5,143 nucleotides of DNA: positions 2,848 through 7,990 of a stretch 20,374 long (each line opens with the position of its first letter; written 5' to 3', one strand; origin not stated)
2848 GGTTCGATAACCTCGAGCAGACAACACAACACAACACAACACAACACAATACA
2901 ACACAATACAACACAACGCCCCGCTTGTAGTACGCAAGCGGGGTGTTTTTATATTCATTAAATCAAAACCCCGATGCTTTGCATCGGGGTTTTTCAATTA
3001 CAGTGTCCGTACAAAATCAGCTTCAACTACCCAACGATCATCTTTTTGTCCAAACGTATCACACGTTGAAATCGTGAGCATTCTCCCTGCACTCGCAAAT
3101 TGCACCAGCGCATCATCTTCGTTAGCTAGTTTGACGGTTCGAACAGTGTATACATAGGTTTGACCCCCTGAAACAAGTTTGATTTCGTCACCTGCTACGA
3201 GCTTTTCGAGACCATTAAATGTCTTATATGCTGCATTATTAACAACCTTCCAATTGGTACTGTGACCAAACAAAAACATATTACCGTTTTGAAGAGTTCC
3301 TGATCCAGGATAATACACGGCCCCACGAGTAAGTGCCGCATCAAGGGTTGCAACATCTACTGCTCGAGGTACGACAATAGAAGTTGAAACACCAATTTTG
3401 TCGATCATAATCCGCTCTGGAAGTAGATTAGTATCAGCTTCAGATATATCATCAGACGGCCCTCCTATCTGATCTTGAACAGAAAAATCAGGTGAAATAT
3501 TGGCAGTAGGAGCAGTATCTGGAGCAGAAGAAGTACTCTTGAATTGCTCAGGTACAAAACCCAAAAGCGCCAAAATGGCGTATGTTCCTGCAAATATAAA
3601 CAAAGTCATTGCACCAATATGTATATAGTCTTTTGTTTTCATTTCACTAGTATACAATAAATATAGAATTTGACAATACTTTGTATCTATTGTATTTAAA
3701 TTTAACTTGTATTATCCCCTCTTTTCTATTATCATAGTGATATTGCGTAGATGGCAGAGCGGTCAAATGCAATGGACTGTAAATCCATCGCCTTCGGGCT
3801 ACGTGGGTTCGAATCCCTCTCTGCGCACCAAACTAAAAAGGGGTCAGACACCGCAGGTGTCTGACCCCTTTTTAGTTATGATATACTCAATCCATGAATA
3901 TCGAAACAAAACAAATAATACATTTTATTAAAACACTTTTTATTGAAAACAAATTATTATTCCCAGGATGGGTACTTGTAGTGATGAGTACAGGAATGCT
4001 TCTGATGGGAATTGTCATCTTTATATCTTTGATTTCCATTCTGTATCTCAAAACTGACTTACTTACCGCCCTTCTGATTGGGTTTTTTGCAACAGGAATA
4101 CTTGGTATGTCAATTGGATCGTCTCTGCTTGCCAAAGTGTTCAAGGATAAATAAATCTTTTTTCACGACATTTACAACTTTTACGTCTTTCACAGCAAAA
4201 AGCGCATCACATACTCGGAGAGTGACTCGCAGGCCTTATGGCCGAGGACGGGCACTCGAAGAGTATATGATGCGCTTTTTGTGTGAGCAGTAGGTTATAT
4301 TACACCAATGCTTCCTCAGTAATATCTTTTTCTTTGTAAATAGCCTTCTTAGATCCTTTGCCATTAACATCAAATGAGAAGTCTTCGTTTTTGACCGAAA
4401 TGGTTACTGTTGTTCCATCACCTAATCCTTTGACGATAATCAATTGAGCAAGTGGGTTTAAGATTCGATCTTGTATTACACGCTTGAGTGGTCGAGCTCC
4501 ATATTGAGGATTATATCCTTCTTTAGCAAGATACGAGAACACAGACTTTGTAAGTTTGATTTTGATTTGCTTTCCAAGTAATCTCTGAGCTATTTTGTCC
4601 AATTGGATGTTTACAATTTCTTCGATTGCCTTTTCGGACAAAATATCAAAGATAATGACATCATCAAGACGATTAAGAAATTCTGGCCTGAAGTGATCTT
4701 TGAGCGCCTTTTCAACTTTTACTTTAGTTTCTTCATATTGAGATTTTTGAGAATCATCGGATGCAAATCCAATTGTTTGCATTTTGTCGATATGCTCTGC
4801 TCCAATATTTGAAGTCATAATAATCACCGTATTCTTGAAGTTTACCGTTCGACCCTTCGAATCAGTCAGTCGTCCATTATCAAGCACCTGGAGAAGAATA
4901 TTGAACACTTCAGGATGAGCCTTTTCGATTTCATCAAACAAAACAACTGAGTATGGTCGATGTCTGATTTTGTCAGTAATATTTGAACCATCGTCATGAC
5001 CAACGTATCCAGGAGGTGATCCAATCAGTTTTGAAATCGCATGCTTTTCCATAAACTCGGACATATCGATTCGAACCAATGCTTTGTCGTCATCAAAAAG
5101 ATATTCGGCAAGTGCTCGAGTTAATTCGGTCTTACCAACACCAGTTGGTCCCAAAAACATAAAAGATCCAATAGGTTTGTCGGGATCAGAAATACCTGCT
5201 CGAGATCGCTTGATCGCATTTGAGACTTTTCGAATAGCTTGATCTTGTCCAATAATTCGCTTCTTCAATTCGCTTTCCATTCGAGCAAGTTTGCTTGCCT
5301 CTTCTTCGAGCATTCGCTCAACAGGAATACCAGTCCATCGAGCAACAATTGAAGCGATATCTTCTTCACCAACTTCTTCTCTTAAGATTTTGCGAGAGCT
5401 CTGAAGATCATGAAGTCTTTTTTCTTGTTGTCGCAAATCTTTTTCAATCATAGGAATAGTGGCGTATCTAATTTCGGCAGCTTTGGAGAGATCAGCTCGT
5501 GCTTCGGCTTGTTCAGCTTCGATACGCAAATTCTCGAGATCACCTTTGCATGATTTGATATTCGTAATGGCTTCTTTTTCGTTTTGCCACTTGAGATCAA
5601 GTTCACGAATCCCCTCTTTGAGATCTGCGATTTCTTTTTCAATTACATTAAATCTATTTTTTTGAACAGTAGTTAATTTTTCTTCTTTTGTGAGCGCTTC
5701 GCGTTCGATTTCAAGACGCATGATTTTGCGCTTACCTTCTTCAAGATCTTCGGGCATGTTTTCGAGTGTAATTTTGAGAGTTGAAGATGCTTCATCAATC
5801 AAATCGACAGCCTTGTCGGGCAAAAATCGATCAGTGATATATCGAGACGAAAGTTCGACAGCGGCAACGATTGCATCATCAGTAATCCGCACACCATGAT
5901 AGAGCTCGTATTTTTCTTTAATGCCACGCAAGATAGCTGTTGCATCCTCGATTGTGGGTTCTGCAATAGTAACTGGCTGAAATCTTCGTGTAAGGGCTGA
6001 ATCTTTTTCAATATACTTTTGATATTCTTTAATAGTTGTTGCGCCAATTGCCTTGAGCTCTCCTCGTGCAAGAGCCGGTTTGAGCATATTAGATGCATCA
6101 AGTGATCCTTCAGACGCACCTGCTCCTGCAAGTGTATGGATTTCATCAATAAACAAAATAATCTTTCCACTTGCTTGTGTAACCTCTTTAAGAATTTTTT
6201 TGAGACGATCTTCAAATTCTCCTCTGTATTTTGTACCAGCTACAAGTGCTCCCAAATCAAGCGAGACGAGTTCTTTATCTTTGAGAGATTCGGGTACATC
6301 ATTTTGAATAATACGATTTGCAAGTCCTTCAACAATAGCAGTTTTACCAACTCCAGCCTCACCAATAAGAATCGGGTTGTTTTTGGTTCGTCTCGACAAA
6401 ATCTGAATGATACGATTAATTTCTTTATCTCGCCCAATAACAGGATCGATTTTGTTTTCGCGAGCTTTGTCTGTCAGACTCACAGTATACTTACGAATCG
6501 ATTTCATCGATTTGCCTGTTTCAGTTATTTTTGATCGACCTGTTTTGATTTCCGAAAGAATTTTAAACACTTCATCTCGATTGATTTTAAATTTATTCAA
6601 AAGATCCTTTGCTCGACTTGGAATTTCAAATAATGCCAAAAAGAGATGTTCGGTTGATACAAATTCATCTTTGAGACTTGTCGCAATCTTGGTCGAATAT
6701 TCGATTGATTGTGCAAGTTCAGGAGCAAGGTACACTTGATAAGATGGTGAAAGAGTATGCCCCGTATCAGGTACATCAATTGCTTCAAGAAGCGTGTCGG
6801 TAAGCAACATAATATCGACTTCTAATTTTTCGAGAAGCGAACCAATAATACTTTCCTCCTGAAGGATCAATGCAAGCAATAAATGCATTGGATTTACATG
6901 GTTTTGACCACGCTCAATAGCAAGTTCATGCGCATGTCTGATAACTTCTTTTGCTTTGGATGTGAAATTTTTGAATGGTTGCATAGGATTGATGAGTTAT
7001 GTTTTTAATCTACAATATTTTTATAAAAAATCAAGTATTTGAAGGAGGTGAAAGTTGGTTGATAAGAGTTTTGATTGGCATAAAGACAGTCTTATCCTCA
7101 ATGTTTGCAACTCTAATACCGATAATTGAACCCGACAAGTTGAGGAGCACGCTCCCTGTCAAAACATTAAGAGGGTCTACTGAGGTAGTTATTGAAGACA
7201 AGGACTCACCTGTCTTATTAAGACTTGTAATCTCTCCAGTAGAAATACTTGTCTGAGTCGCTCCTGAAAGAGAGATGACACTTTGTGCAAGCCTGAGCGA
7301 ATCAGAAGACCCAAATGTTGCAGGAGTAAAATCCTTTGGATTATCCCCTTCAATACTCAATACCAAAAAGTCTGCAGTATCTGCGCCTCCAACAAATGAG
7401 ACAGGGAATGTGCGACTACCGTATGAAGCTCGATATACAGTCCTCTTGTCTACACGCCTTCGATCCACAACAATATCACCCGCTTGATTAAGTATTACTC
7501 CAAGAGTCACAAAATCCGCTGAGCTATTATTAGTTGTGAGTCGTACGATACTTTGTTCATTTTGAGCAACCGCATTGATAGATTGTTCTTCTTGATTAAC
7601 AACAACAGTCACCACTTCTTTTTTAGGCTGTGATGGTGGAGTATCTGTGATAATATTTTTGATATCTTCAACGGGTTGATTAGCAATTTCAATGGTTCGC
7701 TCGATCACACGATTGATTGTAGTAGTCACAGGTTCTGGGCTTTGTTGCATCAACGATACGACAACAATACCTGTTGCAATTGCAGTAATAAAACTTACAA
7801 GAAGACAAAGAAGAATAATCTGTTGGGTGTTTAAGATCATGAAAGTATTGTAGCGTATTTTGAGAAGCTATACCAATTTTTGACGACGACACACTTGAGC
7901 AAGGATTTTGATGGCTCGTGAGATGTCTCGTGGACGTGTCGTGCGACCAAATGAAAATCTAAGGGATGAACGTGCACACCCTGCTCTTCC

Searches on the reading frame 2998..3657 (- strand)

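Call 65: search_protein_families(library=pfam, proteins=[window:2998-3657:-], max_evalue=0.01)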
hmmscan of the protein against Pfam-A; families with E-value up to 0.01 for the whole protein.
window:2998-3657:- (219 aa): 1 family
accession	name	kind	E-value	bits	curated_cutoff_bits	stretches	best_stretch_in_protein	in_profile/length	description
PF04203.18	Sortase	-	2e-18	66.8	26.6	1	83-214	1-123/125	Sortase domain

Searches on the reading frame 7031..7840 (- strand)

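Call 65: search_protein_families(library=pfam, proteins=[window:7031-7840:-], max_evalue=0.01)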
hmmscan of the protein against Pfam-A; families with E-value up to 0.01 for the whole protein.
window:7031-7840:- (269 aa): 1 family
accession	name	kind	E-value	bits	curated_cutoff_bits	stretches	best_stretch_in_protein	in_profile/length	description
PF13365.12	Trypsin_2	-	4.2e-09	37.7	27.6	1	113-242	15-144/144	Trypsin-like peptidase domain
